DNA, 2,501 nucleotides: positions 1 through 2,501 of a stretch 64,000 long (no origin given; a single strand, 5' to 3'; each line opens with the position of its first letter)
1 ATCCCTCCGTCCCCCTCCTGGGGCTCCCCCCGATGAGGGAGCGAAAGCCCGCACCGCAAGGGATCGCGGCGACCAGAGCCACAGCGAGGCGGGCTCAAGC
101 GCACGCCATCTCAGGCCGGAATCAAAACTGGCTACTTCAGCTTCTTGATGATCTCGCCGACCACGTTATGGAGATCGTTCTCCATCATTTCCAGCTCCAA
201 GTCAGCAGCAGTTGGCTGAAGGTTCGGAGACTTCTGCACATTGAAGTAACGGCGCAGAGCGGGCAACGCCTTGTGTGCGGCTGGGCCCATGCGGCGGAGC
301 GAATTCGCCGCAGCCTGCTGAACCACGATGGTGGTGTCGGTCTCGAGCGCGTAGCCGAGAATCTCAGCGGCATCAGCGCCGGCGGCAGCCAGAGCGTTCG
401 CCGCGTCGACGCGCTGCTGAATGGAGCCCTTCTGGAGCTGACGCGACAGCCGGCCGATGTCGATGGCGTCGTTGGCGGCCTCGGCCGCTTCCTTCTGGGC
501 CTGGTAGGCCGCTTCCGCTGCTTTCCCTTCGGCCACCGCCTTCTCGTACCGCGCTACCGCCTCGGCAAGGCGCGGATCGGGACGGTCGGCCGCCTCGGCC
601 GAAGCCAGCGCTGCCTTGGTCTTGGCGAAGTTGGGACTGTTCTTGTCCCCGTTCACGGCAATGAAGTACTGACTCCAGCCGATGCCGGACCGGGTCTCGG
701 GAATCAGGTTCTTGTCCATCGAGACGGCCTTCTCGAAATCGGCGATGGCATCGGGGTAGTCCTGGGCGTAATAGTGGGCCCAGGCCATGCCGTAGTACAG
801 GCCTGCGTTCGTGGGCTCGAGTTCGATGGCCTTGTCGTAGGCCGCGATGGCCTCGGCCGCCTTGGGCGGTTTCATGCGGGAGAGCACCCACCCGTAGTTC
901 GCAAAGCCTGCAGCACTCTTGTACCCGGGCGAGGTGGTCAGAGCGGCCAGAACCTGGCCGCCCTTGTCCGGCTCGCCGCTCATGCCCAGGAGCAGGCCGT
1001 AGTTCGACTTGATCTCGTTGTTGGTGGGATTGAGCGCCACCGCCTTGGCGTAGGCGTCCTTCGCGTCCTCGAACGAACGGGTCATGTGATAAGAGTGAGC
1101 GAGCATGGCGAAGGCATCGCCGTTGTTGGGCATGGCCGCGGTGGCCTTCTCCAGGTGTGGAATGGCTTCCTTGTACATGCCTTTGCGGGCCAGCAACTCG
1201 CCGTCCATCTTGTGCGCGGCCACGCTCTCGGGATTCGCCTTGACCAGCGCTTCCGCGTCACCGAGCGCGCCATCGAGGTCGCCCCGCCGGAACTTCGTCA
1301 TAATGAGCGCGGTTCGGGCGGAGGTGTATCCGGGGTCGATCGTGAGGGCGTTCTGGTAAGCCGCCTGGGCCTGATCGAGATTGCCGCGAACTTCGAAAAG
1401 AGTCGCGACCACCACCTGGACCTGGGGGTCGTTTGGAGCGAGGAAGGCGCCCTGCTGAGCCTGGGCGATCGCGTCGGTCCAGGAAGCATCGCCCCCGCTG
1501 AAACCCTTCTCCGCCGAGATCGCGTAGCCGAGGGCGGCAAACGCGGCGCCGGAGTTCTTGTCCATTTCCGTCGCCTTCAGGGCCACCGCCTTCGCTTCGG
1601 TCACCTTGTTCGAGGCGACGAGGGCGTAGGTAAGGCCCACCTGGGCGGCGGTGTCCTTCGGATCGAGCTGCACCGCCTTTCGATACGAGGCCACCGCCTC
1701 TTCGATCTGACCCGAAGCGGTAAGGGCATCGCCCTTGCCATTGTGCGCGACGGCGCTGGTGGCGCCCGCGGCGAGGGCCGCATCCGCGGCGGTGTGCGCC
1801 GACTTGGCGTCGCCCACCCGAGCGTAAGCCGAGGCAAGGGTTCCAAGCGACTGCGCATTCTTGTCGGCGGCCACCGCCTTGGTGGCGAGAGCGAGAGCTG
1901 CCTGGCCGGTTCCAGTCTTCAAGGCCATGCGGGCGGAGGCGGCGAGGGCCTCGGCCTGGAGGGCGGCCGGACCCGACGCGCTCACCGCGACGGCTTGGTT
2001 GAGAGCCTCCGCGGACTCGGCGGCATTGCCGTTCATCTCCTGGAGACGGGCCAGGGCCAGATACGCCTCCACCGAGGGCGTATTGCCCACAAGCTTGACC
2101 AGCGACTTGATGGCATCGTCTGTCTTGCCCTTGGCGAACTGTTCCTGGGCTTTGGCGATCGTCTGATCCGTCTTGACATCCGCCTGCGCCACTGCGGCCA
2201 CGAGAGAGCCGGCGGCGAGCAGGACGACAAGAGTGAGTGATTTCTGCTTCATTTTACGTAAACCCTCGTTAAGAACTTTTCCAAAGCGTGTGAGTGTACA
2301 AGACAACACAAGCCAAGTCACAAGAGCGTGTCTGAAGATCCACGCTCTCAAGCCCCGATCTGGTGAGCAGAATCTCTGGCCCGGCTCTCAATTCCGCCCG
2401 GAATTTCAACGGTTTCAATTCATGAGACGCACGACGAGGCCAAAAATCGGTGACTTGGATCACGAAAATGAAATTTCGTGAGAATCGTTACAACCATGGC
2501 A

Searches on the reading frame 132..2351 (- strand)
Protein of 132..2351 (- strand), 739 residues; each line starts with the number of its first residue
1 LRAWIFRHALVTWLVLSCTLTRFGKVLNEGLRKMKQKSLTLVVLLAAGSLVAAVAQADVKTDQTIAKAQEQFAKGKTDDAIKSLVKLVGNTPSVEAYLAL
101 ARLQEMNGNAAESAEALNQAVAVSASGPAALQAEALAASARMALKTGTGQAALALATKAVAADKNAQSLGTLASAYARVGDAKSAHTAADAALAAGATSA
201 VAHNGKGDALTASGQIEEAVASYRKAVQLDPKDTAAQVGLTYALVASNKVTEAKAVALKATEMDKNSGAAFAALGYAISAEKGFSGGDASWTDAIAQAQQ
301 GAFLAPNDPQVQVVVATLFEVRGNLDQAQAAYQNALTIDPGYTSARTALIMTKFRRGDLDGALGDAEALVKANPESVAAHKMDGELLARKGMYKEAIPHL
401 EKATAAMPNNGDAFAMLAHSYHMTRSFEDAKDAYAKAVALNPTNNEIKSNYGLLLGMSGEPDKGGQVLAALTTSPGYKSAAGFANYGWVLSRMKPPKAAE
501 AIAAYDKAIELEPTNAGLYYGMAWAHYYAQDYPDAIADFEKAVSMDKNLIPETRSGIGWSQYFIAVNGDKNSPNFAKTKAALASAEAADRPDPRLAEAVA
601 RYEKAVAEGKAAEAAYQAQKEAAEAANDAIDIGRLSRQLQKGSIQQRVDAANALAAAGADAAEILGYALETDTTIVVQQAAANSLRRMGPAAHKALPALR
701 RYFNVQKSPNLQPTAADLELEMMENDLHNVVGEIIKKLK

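Call 7: search_protein_families(library=pfam, proteins=[window:132-2351:-], max_evalue=0.001)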
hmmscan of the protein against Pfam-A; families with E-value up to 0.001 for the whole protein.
window:132-2351:- (739 aa): 16 families
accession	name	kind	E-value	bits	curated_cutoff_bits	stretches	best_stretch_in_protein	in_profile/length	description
PF00515.34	TPR_1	-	1.2e-30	104.4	27.8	2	200-233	1-34/34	Tetratricopeptide repeat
PF07719.23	TPR_2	-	2.1e-29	99.6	27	2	201-233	2-34/34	Tetratricopeptide repeat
PF13432.12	TPR_16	-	2.5e-27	95.3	32.7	4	350-409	4-63/65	Tetratricopeptide repeat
PF13414.12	TPR_11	-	1.4e-26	92.4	26.8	2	207-240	1-34/42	TPR repeat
PF14559.12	TPR_19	-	2e-25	89.3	25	3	210-274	1-64/68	Tetratricopeptide repeat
PF13428.12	TPR_14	-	2.4e-21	74.5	23.5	0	206-240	7-41/44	Tetratricopeptide repeat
PF13431.12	TPR_17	-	1e-20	72.6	24.4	1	504-536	1-33/34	Tetratricopeptide repeat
PF13181.12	TPR_8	-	8.9e-20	69.6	25.7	1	202-233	3-34/34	Tetratricopeptide repeat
PF23914.1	TPR_CcmH_CycH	-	1.5e-12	48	42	1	407-470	46-112/158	Cytochrome c-type biogenesis protein H TPR domain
PF13424.12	TPR_12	-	4.8e-11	43.1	30.1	0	384-440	10-74/77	Tetratricopeptide repeat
PF25062.1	ARM_TT21_N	-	2.4e-07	31.2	40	0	69-123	143-197/222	Tetratricopeptide repeat protein 21 N-terminal ARM repeat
PF24575.1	TPR_Slam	-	1.6e-06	28.9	35.2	0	203-255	50-102/104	Surface lipoprotein assembly modifier, N-terminal TPR repeats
PF25064.1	ARM_TT21_5th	-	5.7e-06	27.1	27.8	0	312-403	4-91/117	TT21 fifth ARM repeats domain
PF13371.12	TPR_9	-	4.3e-05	23.9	35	0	355-414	7-66/73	Tetratricopeptide repeat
PF13174.12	TPR_6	-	9.4e-05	23.3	26.3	0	519-543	3-27/33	Tetratricopeptide repeat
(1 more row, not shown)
